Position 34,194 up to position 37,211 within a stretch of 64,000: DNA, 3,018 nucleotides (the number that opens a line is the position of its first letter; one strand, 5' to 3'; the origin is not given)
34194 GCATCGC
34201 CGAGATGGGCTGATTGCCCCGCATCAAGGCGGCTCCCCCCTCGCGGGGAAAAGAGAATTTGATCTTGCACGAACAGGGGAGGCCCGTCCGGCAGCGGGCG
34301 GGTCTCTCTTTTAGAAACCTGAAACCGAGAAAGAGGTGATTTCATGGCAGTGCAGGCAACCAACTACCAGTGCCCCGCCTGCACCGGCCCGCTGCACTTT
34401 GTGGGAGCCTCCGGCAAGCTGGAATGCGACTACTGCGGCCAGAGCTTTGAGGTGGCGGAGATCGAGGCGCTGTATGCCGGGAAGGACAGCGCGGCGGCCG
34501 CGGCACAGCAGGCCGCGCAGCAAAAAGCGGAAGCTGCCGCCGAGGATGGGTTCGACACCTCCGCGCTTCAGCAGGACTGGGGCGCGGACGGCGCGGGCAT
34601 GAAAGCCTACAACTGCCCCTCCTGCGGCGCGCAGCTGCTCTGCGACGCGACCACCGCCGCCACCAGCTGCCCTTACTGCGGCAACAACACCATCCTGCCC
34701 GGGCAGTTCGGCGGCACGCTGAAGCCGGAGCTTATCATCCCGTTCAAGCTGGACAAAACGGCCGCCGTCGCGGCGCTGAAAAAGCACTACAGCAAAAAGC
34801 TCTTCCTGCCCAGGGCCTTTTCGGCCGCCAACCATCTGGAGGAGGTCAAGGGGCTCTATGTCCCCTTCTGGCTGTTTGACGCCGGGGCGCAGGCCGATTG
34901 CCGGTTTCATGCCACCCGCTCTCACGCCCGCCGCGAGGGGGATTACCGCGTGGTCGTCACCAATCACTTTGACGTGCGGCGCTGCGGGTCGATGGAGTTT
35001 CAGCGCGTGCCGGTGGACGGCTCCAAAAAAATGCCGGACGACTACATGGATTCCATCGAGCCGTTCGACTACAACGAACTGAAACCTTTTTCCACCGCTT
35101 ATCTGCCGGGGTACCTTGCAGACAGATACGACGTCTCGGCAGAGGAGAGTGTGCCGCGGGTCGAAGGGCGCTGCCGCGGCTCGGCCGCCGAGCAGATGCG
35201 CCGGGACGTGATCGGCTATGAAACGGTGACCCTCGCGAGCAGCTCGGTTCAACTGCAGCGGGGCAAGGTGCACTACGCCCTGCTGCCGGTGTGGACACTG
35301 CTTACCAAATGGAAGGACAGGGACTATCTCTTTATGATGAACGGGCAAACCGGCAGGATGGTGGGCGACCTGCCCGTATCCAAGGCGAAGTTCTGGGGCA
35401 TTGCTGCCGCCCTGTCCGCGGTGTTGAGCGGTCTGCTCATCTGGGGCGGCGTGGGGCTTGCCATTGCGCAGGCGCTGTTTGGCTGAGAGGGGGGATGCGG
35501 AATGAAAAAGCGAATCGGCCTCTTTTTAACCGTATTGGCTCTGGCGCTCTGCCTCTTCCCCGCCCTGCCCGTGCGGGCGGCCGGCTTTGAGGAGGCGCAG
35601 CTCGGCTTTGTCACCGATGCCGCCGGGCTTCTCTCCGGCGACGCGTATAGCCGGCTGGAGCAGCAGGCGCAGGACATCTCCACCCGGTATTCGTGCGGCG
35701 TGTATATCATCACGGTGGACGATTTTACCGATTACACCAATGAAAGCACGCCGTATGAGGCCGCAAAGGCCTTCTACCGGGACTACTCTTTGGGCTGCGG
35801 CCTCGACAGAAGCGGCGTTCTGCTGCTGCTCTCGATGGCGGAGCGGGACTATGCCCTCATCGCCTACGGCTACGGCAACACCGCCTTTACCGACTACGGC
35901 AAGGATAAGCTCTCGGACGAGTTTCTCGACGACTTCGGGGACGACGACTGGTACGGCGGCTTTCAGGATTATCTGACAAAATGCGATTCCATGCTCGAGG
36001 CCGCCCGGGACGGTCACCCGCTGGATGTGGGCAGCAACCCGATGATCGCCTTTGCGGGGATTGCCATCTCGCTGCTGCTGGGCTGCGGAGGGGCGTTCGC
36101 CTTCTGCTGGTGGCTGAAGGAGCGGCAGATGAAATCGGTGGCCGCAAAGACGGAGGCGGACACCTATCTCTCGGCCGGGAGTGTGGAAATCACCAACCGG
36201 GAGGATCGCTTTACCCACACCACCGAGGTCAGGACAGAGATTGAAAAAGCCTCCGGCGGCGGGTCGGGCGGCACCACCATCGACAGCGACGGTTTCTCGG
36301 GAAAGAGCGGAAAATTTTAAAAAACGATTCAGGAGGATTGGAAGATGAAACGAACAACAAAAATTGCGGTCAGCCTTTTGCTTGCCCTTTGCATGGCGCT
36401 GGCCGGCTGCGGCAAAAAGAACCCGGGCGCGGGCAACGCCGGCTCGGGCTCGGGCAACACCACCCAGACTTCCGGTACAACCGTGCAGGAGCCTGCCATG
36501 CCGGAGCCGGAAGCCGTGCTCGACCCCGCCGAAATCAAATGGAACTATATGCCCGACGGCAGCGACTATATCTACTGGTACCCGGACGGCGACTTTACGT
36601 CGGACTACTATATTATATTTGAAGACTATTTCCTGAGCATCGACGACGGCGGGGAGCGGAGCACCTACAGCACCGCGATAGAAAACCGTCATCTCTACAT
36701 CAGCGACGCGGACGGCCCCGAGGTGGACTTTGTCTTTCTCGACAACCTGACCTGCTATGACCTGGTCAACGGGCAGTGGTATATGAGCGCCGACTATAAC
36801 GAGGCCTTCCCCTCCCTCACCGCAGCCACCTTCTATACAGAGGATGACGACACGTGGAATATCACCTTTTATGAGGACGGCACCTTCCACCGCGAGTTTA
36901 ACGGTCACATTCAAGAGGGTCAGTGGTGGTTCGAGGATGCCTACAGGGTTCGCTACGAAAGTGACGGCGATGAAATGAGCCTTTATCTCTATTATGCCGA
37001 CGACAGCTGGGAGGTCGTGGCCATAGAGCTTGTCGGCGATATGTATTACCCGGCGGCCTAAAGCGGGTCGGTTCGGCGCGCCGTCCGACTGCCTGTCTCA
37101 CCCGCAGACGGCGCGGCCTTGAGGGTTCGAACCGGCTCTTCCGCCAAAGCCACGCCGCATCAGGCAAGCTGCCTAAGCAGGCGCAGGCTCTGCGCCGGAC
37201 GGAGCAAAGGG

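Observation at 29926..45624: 16-gene co-directional envelope locus built on a split YdjI/YdjG/YdjH-like triad (SPFH, Zn-ribbon, TPM) and packed with lineage-specific lipoproteins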

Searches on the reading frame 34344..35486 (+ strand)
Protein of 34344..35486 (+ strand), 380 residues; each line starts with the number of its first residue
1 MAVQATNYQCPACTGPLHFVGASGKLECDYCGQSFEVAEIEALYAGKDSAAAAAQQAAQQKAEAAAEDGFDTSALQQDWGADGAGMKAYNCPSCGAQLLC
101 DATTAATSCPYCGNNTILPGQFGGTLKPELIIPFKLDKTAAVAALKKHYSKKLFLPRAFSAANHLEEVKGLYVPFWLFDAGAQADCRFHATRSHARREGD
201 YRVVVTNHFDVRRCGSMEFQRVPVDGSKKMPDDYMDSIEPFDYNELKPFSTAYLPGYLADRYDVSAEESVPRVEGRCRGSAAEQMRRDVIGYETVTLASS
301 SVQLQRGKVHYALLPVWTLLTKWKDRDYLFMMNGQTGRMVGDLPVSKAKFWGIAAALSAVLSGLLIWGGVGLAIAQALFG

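Call 4: search_protein_families(library=pfam, max_evalue=0.01, proteins=[window:34344-35486:+])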
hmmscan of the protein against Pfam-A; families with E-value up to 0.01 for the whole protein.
window:34344-35486:+ (380 aa): 1 family
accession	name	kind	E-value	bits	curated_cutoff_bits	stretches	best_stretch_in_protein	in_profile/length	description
PF03966.22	Trm112p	-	0.00037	20.8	22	1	10-36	10-36/40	Trm112p-like protein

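Call 11: find_homologous_proteins(query=window:34344-35486:+, max_evalue=0.00001)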
Query window:34344-35486:+ (380 aa): 7914 proteins with E <= 0.00001 among 8000 candidates; the best 120 are listed.
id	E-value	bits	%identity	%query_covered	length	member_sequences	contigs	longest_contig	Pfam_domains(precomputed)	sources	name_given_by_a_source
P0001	9.4e-260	879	100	100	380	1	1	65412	-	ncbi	-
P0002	8.4e-206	702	78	100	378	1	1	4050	-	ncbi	-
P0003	1.1e-196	672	74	100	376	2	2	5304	-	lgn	-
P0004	3.8e-195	667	72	100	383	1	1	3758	PF03966.23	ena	-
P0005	1.2e-194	665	72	100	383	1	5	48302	PF03966.23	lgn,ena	-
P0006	2.5e-194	664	72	100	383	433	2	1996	PF03966.23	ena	-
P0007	5.8e-194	663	72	100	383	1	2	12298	PF03966.23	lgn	-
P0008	1.0e-193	662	71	100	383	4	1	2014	PF03966.23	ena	-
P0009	2.4e-193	661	72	100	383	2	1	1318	PF03966.23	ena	-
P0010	3.7e-193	660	71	100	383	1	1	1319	PF03966.23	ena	-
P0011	1.0e-192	659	71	100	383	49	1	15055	PF03966.23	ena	-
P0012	1.5e-192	658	71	100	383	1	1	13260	PF03966.23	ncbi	-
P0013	1.7e-192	658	71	100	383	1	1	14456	PF03966.23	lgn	-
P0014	1.7e-192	658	71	100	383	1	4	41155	PF03966.23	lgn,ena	-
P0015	2.2e-192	657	71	100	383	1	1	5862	PF03966.23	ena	-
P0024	1.1e-191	655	71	100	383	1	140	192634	PF03966.23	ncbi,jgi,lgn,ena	-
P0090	1.9e-178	612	68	100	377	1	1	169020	PF03966.23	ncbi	ncbi:MAG: hypothetical protein ACI3XJ_02510 [Oscillospiraceae bacterium]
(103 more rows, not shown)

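Call 12: find_encoding_contigs(protein=P0024, flank=10000, max_places=3)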
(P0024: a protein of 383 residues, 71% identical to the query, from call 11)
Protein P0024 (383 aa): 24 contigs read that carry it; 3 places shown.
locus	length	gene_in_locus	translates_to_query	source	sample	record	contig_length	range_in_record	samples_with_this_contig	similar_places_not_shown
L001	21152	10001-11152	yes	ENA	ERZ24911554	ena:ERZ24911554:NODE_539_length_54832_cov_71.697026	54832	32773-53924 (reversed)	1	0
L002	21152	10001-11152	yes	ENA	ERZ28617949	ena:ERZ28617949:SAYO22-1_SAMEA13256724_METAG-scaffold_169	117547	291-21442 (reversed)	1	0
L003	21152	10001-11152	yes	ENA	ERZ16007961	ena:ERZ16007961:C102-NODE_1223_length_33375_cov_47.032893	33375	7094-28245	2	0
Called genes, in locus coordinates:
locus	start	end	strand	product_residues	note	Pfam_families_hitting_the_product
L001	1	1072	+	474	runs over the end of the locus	PF03432:Relaxase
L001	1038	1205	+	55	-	-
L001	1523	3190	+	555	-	PF16927:HisKA_7TM (weak)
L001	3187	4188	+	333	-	-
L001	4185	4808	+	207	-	PF00072:Response_reg, PF00196:GerE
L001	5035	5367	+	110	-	-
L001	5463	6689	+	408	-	PF13421:Band_7_1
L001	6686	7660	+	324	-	-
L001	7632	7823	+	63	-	-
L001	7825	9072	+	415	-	-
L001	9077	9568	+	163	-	-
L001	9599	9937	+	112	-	PF18692:DUF5640 (weak)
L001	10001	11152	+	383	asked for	PF03966:Trm112p (faint)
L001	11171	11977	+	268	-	PF04536:TPM_phosphatase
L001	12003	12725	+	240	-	-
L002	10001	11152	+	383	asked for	PF03966:Trm112p (faint)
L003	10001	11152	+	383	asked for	PF03966:Trm112p (faint)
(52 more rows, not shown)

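Call 13: find_encoding_contigs(protein=P0090, flank=10000, max_places=2)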
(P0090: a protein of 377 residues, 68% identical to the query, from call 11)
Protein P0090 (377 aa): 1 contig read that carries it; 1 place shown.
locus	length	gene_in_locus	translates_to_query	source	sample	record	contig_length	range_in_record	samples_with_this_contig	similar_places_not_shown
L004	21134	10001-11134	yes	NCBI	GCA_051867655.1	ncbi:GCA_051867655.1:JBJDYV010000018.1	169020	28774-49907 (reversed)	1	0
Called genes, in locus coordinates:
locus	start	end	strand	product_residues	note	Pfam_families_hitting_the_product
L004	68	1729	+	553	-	PF16927:HisKA_7TM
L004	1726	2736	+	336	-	-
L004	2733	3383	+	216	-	PF00072:Response_reg, PF00196:GerE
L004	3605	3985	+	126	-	-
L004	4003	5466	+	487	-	PF00149:Metallophos, PF02872:5_nucleotid_C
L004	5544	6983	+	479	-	PF13421:Band_7_1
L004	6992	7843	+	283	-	-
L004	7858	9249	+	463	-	PF16729:DUF5067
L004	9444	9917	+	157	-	-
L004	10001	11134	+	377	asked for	PF03966:Trm112p (faint)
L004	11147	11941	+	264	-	PF04536:TPM_phosphatase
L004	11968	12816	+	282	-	PF14471:DUF4428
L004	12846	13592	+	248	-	-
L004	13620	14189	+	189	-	PF22043:DUF6935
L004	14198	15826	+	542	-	-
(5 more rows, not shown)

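Call 19: find_related_loci(query=A1, collection=genome_contigs, flank=10000)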
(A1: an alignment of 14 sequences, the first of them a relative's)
Query A1 (380 aa) in genome_contigs; peptide patterns used: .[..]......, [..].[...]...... (x = any residue, [..] = any of these).
600 stretches matched a pattern (row limit reached: there are more); 599 encode a relative of the query (tblastn E <= 1e-3); the best 80 are kept; 80 distinct loci.
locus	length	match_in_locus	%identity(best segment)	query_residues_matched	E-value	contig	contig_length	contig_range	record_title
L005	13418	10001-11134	71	1-379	0e+0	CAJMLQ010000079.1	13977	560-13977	TPA_asm: uncultured bacterium isolate ERR1600629-bin.10 genome assembly, contig: NODE_5047_length_13977_cov_7.167792, wh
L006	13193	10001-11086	63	1-364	3e-164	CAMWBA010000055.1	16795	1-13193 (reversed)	MAG TPA_asm: uncultured Firmicutes bacterium isolate SRR14862901_bin.1_metawrap_v1.3_MAG genome assembly, contig: NODE.1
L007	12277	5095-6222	62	1-371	7e-164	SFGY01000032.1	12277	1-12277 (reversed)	MAG: Clostridiales bacterium isolate W0P9.013 Contig1824, whole genome shotgun sequence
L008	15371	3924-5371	73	1-380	4e-161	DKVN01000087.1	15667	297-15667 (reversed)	MAG TPA_asm: Faecalibacterium sp. UBA7177 UBA7177_contig_5246, whole genome shotgun sequence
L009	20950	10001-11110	62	1-366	2e-155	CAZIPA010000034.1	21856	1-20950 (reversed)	MAG TPA_asm: uncultured Oscillospiraceae bacterium isolate binchicken_co370_212 genome assembly, contig: NODE_2550_lengt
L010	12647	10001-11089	62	1-364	3e-155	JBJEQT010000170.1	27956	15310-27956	MAG: Oscillospiraceae bacterium isolate LOHA43_bin.028 NODE_792_length_27956_cov_7.037633, whole genome shotgun sequence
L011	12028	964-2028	63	1-352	6e-155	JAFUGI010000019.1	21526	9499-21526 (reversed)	MAG: Oscillibacter sp. isolate RGIG4469 Roe_deer_Omasum-5__c32148, whole genome shotgun sequence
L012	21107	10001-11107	60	1-367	1e-154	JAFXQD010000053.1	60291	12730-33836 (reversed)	MAG: Oscillibacter sp. isolate RGIG6644 Sheep_Rumen-1__c742712, whole genome shotgun sequence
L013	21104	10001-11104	59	1-375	4e-154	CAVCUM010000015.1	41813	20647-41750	Lachnospiraceae bacterium isolate H07626-L1_cleanbin_000014 genome assembly, contig: Spades_H07626-L1_contig_421, whole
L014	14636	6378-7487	58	1-364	1e-152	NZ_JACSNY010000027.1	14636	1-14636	Anaerotignum lactatifermentans strain An390 An390_contig-110_26, whole genome shotgun sequence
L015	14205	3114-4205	62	1-349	2e-151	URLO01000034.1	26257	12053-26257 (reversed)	uncultured Clostridiales bacterium isolate UMGS1113 genome assembly, contig: NODE_991_length_26257_cov_6.876547, whole g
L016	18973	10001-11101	59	1-362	2e-150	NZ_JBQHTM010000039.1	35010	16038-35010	Intestinimonas sp. HCP28S3_D6 contig00039, whole genome shotgun sequence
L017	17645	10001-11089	58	1-367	1e-149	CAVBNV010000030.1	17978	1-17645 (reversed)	Oscillospiraceae bacterium isolate H07602-L1_cleanbin_000012 genome assembly, contig: Spades_H07602-L1_contig_1583, whol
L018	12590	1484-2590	61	1-364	6e-150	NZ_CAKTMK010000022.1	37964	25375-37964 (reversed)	MAG: uncultured Oscillibacter sp. isolate REFINED_METABAT215_TOP10_CONTIGS_1500_ASSEMBLY_K77_MERGED__Hadza_PheChl_Fiber-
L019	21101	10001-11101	60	1-362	3e-149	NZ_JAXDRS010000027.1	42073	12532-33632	MAG: Evtepia sp. isolate SUG2888 k141_248328, whole genome shotgun sequence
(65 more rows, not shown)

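Call 23: find_encoding_contigs(protein=P0001, flank=1000, max_places=2)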
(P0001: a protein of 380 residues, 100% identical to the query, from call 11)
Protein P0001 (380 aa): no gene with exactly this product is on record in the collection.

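Call 41: search_protein_families(library=ncbifam, max_evalue=0.01, proteins=[window:34344-35486:+])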
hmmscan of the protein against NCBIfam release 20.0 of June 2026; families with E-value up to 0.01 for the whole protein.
window:34344-35486:+ (380 aa): 6 families
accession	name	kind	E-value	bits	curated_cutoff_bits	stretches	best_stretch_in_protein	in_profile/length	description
NF003058.0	PRK03976.1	equivalog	8.2e-05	22.5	87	0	87-116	35-64/91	50S ribosomal protein L37ae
TIGR00595.1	priA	equivalog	0.00034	19.3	230.35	0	8-39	226-257/509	replication restart helicase PriA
TIGR00280.1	eL43_euk_arch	equivalog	0.0034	17.7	95.8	0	87-115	35-63/92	50S ribosomal protein L37Ae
NF011452.0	PRK14873.1-2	equivalog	0.0046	15.2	980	1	9-100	432-472/708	primosomal protein N'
NF011481.0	PRK14890.1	equivalog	0.0063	16.5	61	1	86-117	7-38/61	putative Zn-ribbon RNA-binding protein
NF001607.0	PRK00398.1-4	equivalog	0.0071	16.1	89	0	88-115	9-37/53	DNA-directed RNA polymerase subunit P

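Call 46: search_solved_structures(query=A1, max_evalue=1)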
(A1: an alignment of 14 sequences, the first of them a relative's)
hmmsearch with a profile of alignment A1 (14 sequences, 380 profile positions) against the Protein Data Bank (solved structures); distinct sequences matched with E-value up to 1: 4.
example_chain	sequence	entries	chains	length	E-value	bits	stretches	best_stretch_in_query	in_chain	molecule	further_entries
3mps_A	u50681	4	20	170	0.011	17.9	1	24-115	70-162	Rubrerythrin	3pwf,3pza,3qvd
1nnq_A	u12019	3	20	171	0.011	17.9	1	24-115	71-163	Rubrerythrin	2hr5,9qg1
4qiw_P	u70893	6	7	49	0.055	15.6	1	88-115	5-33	DNA-directed RNA polymerase subunit P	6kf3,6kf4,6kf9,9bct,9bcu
7o92_A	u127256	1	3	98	0.77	11.9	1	35-89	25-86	hypothetical protein UY81_C0065G0003 residues 18-54 from Candidatus Giovannonibacteria bac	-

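Call 66: search_protein_families(library=padloc, max_evalue=0.001, proteins=[window:34344-35486:+])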
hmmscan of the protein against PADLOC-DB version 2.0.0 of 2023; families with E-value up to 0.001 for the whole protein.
window:34344-35486:+ (380 aa): 0 families

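Call 87: find_related_loci(query=A1, collection=viral_contigs, flank=8000)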
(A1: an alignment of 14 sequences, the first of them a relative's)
Query A1 (380 aa) in viral_contigs; peptide patterns used: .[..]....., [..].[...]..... (x = any residue, [..] = any of these).
14 stretches matched a pattern, but none encodes a relative of the query by tblastn (E <= 1e-3).

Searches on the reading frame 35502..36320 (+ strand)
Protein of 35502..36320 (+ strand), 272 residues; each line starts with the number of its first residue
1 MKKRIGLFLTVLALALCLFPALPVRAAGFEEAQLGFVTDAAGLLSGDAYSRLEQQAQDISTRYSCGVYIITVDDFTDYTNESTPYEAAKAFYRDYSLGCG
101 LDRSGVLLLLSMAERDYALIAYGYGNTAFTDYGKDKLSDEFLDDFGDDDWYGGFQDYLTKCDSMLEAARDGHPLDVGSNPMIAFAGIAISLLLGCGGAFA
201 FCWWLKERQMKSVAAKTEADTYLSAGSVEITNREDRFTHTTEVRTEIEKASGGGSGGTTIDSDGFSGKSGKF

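Call 4: search_protein_families(library=pfam, max_evalue=0.01, proteins=[window:35502-36320:+])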
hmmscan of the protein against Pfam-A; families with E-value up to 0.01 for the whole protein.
window:35502-36320:+ (272 aa): 1 family
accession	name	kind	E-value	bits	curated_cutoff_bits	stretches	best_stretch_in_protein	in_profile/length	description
PF04536.20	TPM_phosphatase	-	2.2e-21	76.6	22.1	1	37-162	1-123/125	TPM domain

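Call 41: search_protein_families(library=ncbifam, max_evalue=0.01, proteins=[window:35502-36320:+])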
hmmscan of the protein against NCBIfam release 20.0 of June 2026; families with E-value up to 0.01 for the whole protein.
window:35502-36320:+ (272 aa): 1 family
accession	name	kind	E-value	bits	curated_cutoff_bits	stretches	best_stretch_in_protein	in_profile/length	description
TIGR00847.1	ccoS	equivalog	0.0041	16.7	28.35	0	187-209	8-30/51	cbb3-type cytochrome oxidase assembly protein CcoS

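Call 66: search_protein_families(library=padloc, max_evalue=0.001, proteins=[window:35502-36320:+])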
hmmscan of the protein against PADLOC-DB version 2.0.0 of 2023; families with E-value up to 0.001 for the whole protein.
window:35502-36320:+ (272 aa): 0 families

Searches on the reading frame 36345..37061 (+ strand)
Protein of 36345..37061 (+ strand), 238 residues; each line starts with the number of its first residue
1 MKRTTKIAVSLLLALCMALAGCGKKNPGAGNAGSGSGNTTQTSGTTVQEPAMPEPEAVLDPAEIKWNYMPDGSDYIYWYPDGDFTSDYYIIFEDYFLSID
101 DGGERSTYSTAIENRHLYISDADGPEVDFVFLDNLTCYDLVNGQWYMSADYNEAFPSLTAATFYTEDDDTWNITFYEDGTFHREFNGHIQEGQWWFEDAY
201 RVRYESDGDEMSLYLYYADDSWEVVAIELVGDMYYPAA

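Call 4: search_protein_families(library=pfam, max_evalue=0.01, proteins=[window:36345-37061:+])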
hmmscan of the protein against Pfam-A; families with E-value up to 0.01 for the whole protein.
window:36345-37061:+ (238 aa): 0 families

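Call 41: search_protein_families(library=ncbifam, max_evalue=0.01, proteins=[window:36345-37061:+])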
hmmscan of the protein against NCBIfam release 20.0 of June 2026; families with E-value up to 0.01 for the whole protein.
window:36345-37061:+ (238 aa): 1 family
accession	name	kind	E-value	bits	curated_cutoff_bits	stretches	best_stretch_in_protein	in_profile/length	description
NF047847.2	SS_mature_LptM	equivalog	0.0058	16.7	27.7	1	1-25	1-23/31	LPS translocon maturation chaperone LptM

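Call 93: search_protein_families(library=pfam, max_evalue=10, proteins=[window:36345-37061:+])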
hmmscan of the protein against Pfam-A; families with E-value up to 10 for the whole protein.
window:36345-37061:+ (238 aa): 3 families
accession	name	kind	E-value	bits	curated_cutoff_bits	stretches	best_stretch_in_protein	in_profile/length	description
PF13648.12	Lipocalin_4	-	0.035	15.4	22.4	1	142-228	2-81/89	Lipocalin-like domain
PF13627.12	LptM_cons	-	0.037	14.3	27.3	1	11-23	3-15/23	LPS-assembly lipoprotein LptM, conserved region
PF12079.13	DUF3558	-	0.099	13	34.1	1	18-55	2-39/173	Protein of unknown function (DUF3558)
